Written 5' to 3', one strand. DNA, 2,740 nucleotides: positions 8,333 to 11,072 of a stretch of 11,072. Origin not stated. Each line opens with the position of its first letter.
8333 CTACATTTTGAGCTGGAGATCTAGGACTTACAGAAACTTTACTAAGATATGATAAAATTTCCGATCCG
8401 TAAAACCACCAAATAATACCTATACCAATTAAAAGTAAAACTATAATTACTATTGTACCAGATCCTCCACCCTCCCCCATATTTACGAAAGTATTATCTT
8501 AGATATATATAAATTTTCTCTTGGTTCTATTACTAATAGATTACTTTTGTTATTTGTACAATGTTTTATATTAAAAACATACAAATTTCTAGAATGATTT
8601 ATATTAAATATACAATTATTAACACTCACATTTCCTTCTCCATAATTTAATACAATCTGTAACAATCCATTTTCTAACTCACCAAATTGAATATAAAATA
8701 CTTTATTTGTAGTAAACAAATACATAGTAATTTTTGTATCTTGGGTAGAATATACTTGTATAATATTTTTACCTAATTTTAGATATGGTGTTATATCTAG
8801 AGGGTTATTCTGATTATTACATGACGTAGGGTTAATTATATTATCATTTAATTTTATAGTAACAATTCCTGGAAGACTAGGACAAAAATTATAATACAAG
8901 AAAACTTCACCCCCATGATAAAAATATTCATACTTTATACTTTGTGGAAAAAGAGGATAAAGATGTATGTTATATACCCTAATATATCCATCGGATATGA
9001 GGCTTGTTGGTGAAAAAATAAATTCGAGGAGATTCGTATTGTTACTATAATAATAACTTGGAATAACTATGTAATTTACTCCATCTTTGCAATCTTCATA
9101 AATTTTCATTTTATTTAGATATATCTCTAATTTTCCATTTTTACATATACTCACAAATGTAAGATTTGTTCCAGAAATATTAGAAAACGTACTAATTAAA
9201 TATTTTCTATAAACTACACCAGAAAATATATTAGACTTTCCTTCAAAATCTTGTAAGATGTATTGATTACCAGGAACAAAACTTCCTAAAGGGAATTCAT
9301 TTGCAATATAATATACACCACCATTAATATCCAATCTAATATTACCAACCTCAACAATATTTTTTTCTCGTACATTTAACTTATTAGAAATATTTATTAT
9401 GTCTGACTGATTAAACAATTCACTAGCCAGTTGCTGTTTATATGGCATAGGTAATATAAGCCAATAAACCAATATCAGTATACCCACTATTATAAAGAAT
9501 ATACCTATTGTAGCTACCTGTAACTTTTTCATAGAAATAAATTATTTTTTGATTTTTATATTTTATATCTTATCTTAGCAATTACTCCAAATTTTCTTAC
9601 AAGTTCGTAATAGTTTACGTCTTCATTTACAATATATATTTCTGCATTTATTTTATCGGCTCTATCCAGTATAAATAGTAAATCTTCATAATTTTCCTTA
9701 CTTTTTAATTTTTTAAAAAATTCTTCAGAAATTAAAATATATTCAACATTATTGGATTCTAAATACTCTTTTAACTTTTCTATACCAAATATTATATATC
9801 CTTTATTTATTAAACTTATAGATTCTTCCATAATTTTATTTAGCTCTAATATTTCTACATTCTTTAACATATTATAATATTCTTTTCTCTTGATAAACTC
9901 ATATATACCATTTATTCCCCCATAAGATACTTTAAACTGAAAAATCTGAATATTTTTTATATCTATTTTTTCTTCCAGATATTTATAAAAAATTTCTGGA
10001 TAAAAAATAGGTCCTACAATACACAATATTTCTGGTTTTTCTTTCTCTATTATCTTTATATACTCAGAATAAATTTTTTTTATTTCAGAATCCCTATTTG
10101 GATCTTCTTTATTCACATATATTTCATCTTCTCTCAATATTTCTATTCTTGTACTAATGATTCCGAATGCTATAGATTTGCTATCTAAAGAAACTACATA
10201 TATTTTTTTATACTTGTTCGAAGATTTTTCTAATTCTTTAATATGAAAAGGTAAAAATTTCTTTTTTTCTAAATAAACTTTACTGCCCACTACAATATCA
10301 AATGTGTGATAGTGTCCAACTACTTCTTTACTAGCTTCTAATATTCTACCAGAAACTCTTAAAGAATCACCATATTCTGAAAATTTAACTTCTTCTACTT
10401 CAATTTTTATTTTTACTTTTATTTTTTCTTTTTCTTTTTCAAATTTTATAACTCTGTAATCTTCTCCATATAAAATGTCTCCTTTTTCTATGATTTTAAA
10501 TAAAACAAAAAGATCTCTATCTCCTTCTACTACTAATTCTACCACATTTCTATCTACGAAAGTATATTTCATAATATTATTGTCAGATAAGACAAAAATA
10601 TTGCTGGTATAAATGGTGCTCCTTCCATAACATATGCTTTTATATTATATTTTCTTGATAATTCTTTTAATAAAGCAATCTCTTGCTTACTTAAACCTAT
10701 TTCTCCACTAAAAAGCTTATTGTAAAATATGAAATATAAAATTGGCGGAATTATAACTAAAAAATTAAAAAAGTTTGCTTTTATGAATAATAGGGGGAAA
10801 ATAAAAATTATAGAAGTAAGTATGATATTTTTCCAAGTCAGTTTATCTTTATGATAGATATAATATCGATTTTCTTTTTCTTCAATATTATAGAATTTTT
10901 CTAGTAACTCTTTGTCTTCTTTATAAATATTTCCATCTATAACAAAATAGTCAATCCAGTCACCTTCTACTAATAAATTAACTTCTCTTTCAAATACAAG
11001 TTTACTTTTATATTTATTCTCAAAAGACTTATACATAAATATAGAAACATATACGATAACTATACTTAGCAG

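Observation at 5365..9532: Four-gene block of orphan exported proteins between Pelota and aIF2-alpha: candidate uncharacterised cell-surface or host-contact module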

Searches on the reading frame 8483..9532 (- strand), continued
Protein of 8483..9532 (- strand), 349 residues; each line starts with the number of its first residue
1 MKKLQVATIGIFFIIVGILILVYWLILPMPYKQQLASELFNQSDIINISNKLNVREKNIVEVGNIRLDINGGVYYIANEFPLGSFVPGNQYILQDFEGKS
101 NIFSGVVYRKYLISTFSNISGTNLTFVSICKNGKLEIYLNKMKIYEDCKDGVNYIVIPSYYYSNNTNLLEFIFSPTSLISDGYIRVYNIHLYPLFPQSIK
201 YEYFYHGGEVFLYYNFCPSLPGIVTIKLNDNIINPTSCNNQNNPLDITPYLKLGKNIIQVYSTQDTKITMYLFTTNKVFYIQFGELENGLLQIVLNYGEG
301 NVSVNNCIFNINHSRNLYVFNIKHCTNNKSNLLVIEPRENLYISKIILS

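Call 69: predict_structure(alignment_id=A10)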
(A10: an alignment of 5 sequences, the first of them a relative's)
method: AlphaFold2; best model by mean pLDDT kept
length: 349 residues; sequences in the alignment: 5
mean_pLDDT: 74.6   pTM: 0.50
mean pLDDT of the five models: 74.6, 62.3, 61.9, 61.9, 61.5
residues with pLDDT >= 90: 43; 70-90: 207; 50-70: 64; < 50: 35
segments of 3 or more residues with pLDDT < 50: 1-3, 40-62, 67-73
pLDDT, mean of each block of 10 residues (from residue 1): 56 80 71 54 26 31 49 59 69 87 83 75 88 93 91 86 86 83 91 79 82 72 78 72 79 85 72 78 77 81 87 77 79 80 76
secondary structure, 60 per line:
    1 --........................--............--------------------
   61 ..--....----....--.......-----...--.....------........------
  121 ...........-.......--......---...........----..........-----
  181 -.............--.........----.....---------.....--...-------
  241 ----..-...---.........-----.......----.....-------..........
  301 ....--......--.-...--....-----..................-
elements in order: H3-26 H29-40 E65-68 E73-76 E79-85 E91-93 E96-100 E107-114 E121-131 E133-139 E142-147 E151-158 E166-175 E182-194 E197-205 E210-214 E224-228 E231-233 E254-262 E268-274 E279-283 E291-304 E307-312 E317-319 H322-325 E331-348

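Call 71: fold_search(model_id=the predicted structure, library=pdb)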
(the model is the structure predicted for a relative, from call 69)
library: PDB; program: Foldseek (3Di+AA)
matches with E <= 10: 1538; with E <= 0.001: 14
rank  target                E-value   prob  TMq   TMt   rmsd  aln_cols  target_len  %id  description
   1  8qqh_BBB              4.5e-06  1.00  0.17  0.07  27.5       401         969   12  Structure of beta-galactosidase from Desulfurococcus amyloliticus (released 2024-08-14)
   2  3w5n                  1.3e-05  1.00  0.26  0.12  22.0       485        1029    8  Crystal Structure of Streptomyces avermitilis alpha-L-rhamnosidase complexed with L-rhamnose (released 2013-03-20)
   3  8qqh_AAA              2.0e-05  0.99  0.15  0.06  28.0       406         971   12  Structure of beta-galactosidase from Desulfurococcus amyloliticus (released 2024-08-14)
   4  3w5m                  2.1e-05  1.00  0.26  0.11  22.4       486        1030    7  Crystal Structure of Streptomyces avermitilis alpha-L-rhamnosidase (released 2013-03-20)
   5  4e8c_B                2.8e-04  0.98  0.17  0.11  24.2       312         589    9  Crystal structure of streptococcal beta-galactosidase in complex with galactose (released 2012-05-30)
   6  4e8d_A                3.5e-04  1.00  0.21  0.14  14.4       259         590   10  Crystal structure of streptococcal beta-galactosidase (released 2012-05-30)
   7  3d3a                  4.2e-04  1.00  0.19  0.13  14.1       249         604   12  Crystal structure of a beta-galactosidase from Bacteroides thetaiotaomicron (released 2008-05-27)
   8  4mad_A                4.5e-04  1.00  0.21  0.14  18.4       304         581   12  Crystal structure of beta-galactosidase C (BgaC) from Bacillus circulans ATCC 31382 (released 2014-08-27)
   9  8fa5_A                5.5e-04  0.99  0.20  0.13  17.4       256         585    9  Crystal structure of Xanthomonas campestris GH35 beta-galactosidase (released 2023-11-29)
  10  4e8c_A                5.8e-04  0.90  0.17  0.10  25.8       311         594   10  Crystal structure of streptococcal beta-galactosidase in complex with galactose (released 2012-05-30)
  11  5ezr                  5.8e-04  0.44  0.11  0.06  20.1       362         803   10  Crystal Structure of PVX_084705 bound to compound (released 2017-05-10)
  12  8h25_A                6.7e-04  1.00  0.21  0.13  16.7       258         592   12  Lacticaseibacillus casei GH35 beta-galactosidase LBCZ_0230 (released 2023-08-16)
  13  9fmt_E                6.7e-04  1.00  0.23  0.14  26.2       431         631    7  Cryo-EM structure of the BcsB hexameric crown from the E. coli cellulose secretion macrocomplex (released 2024-10-16)
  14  5dyl                  8.2e-04  0.38  0.11  0.06  20.2       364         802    9  Crystal structure of the cGMP-dependent protein kinase PKG from Plasmodium Vivax - Apo form (released 2015-11-04)
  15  7m0r_E                1.1e-03  0.93  0.19  0.16  14.8       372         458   11  Cryo-EM structure of the Sema3A/PlexinA4/Neuropilin 1 complex (released 2021-05-05)
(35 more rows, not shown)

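Call 76: find_related_loci(query=A11, collection=metagenome_contigs, flank=6000)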
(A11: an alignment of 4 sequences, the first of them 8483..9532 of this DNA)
Query A11 (349 aa) in metagenome_contigs; peptide patterns used: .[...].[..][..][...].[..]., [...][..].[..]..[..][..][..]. (x = any residue, [..] = any of these).
599 stretches matched a pattern, but none encodes a relative of the query by tblastn (E <= 1e-3).

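Call 80: find_related_loci(query=A13, collection=metagenome_contigs, flank=6000)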
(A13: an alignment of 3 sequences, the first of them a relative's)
Query A13 (416 aa) in metagenome_contigs; peptide patterns used: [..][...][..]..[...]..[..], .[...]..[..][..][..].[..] (x = any residue, [..] = any of these).
389 stretches matched a pattern, but none encodes a relative of the query by tblastn (E <= 1e-3).

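Call 84: fold_search(model_id=the predicted structure, library=viral)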
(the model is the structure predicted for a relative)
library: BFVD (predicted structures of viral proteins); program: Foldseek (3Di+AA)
matches with E <= 10: 1510; with E <= 0.001: 15
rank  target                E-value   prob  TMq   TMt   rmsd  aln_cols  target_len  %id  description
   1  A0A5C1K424            7.2e-06  0.92  0.17  0.24  26.7       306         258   11  Uncharacterized protein [Guadeloupe mosquito virus]
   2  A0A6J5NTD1            1.0e-04  0.21  0.10  0.07  28.7       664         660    9  Uncharacterized protein [uncultured Caudovirales phage]
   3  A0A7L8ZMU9            2.1e-04  0.16  0.11  0.06  22.9       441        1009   10  Uncharacterized protein [Erwinia phage pEa_SNUABM_47]
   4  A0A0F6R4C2            2.2e-04  0.38  0.12  0.18  24.5       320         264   10  A118 [Rat cytomegalovirus ALL-03]
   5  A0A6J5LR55            3.2e-04  0.69  0.16  0.15  31.0       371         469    6  Concanavalin A-like lectin/glucanases superfamily [uncultured Caudovirales phage]
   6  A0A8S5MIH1            4.0e-04  0.16  0.10  0.09  29.0       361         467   10  Uncharacterized protein [Myoviridae sp. ct9Ns12]
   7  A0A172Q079            4.5e-04  0.16  0.11  0.11  28.6       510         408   10  Uncharacterized protein [Acinetobacter phage vB_AbaM_ME3]
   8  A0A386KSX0            6.9e-04  0.16  0.14  0.07  39.7       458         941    9  Host specificity protein J [Caulobacter phage Kronos]
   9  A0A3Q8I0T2            7.3e-04  0.54  0.14  0.19  20.4       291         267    8  (no name in the UniProt tables at hand)
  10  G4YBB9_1              7.3e-04  0.30  0.14  0.06  27.5       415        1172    6  (no name in the UniProt tables at hand)
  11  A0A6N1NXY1            8.3e-04  0.44  0.16  0.08  27.8       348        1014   13  DUF11 domain-containing protein [Tupanvirus soda lake]
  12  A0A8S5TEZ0            8.3e-04  0.13  0.11  0.06  22.2       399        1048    8  Collagen triple helix repeat protein [Siphoviridae sp. ct1yA16]
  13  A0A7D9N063            8.3e-04  0.08  0.08  0.09  23.2       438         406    9  (no name in the UniProt tables at hand)
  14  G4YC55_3              8.8e-04  0.47  0.15  0.05  24.5       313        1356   11  (no name in the UniProt tables at hand)
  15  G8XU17                8.8e-04  0.18  0.10  0.13  22.5       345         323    9  Membrane protein UL148 [Simian cytomegalovirus (strain Colburn)]
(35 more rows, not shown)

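Call 92: search_solved_structures(query=A5, max_evalue=10)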
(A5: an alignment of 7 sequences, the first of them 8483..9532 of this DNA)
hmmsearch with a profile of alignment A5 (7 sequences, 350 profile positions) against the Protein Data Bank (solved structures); distinct sequences matched with E-value up to 10: 0.

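Call 116: search_protein_families(library=phrogs, proteins=[window:8483-9532:-], max_evalue=0.1)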
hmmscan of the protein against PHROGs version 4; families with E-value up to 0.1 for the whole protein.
window:8483-9532:- (349 aa): 0 families

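Call 117: search_protein_families(library=padloc, proteins=[window:8483-9532:-], max_evalue=0.1)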
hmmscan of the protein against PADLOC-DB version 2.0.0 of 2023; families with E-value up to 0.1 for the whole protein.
window:8483-9532:- (349 aa): 0 families

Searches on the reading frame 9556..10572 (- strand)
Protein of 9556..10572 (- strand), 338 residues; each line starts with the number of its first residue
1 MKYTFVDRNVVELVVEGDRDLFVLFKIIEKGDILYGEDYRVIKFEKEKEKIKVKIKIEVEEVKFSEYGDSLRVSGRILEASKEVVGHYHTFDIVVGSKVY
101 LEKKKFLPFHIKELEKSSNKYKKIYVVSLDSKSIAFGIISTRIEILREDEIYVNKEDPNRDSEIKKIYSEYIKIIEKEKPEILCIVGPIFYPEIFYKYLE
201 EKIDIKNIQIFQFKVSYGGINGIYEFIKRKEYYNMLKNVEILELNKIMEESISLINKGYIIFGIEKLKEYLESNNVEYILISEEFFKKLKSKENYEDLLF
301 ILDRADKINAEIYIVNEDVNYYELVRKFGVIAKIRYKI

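Call 3: search_protein_families(library=pfam, proteins=[window:9556-10572:-], max_evalue=1)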
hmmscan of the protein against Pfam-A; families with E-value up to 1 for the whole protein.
window:9556-10572:- (338 aa): 3 families
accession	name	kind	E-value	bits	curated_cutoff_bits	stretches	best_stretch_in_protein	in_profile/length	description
PF03463.20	eRF1_1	-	2.7e-19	69.8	23.8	1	9-117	14-122/123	eRF1 domain 1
PF03465.20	eRF1_3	-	5.6e-08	33.7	25.8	1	245-338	5-106/106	eRF1 domain 3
PF03464.20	eRF1_2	-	0.00085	20.1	27.1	1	163-236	57-131/133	eRF1 domain 2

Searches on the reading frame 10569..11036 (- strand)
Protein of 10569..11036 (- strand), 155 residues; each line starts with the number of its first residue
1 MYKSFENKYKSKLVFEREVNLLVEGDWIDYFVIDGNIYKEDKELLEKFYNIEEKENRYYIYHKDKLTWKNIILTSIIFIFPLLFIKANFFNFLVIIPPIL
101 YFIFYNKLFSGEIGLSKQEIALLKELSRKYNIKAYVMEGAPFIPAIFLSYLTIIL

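Call 3: search_protein_families(library=pfam, proteins=[window:10569-11036:-], max_evalue=1)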
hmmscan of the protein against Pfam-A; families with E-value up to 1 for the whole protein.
window:10569-11036:- (155 aa): 2 families
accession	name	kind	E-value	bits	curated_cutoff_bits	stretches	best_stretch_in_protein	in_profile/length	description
PF06819.16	Arc_PepC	-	0.01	16.4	23.4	0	11-51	22-65/110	Archaeal Peptidase A24 C-terminal Domain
PF06847.16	Arc_PepC_II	-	0.013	16.5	29.9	1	111-154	43-88/93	Archaeal Peptidase A24 C-terminus Type II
